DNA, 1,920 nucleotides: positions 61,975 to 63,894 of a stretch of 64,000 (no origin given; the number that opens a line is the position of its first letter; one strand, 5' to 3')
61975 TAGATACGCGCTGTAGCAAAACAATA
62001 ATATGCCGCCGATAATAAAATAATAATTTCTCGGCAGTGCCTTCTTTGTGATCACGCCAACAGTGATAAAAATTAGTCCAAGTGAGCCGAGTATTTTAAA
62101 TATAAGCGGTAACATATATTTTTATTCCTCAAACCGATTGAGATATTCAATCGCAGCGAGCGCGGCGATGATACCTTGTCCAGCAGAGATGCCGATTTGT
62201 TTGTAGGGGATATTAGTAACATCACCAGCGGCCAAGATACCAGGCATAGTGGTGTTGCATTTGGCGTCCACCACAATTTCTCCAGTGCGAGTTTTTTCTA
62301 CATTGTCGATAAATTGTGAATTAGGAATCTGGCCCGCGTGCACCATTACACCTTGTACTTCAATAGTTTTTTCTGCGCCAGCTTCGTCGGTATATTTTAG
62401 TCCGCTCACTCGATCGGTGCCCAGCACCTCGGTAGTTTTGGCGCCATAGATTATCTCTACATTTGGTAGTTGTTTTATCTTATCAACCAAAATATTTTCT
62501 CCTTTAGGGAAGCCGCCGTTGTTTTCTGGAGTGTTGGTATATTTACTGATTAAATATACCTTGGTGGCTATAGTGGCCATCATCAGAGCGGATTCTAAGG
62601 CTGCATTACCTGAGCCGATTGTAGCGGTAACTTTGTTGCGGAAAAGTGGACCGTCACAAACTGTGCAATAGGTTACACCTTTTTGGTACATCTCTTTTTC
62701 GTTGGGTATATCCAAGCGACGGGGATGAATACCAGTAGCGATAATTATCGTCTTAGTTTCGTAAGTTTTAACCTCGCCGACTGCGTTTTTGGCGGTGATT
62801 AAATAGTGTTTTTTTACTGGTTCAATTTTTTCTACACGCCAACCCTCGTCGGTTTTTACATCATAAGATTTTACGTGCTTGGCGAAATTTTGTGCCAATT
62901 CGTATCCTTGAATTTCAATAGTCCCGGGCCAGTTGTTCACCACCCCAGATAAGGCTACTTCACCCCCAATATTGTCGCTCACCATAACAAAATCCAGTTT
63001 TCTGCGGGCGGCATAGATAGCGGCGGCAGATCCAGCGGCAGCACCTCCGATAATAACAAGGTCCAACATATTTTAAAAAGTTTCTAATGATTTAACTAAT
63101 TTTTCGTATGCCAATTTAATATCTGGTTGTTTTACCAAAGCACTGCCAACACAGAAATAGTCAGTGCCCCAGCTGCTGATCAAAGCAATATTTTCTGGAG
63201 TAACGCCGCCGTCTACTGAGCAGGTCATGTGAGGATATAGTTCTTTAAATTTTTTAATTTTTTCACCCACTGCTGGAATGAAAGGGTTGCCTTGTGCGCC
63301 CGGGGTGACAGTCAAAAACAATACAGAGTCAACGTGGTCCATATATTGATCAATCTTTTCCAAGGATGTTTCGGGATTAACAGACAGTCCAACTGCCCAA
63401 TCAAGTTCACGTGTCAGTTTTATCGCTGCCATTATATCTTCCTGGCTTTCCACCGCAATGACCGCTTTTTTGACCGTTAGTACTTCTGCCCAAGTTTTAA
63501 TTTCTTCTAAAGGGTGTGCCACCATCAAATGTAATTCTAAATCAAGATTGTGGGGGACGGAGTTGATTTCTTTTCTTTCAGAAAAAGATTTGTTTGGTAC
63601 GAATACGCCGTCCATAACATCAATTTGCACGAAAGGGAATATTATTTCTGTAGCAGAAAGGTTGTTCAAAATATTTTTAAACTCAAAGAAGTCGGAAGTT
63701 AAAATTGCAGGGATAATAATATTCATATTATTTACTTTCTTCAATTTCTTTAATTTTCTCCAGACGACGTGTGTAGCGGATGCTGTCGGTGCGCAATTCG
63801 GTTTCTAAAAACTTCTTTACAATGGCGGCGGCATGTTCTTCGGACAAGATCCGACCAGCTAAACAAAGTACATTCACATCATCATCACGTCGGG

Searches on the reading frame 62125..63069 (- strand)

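Call 76: search_protein_families(library=pfam, proteins=[window:62125-63069:-], max_evalue=0.001)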
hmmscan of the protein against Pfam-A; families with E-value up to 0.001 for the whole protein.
window:62125-63069:- (315 aa): 5 families
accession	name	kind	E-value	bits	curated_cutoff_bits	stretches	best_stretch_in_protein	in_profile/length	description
PF07992.20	Pyr_redox_2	-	6.2e-38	131.3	26.1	1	3-287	2-280/291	Pyridine nucleotide-disulphide oxidoreductase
PF13738.12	Pyr_redox_3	-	3.3e-13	50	30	1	53-282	78-305/305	Pyridine nucleotide-disulphide oxidoreductase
PF00070.33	Pyr_redox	-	2e-06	28.7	22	1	149-227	3-80/82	Pyridine nucleotide-disulphide oxidoreductase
PF12831.13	FAD_oxidored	-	1.4e-05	25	27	1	3-43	1-43/416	FAD dependent oxidoreductase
PF01266.30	DAO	-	0.00045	20.3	27.9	0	3-33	1-31/353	FAD dependent oxidoreductase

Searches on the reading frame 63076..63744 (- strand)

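Call 76: search_protein_families(library=pfam, proteins=[window:63076-63744:-], max_evalue=0.001)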
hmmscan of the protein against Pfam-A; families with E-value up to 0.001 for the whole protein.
window:63076-63744:- (223 aa): 1 family
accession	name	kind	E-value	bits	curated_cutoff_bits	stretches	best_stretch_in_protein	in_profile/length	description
PF00834.25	Ribul_P_3_epim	-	1.9e-35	122.5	21.1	1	10-203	2-197/198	Ribulose-phosphate 3 epimerase family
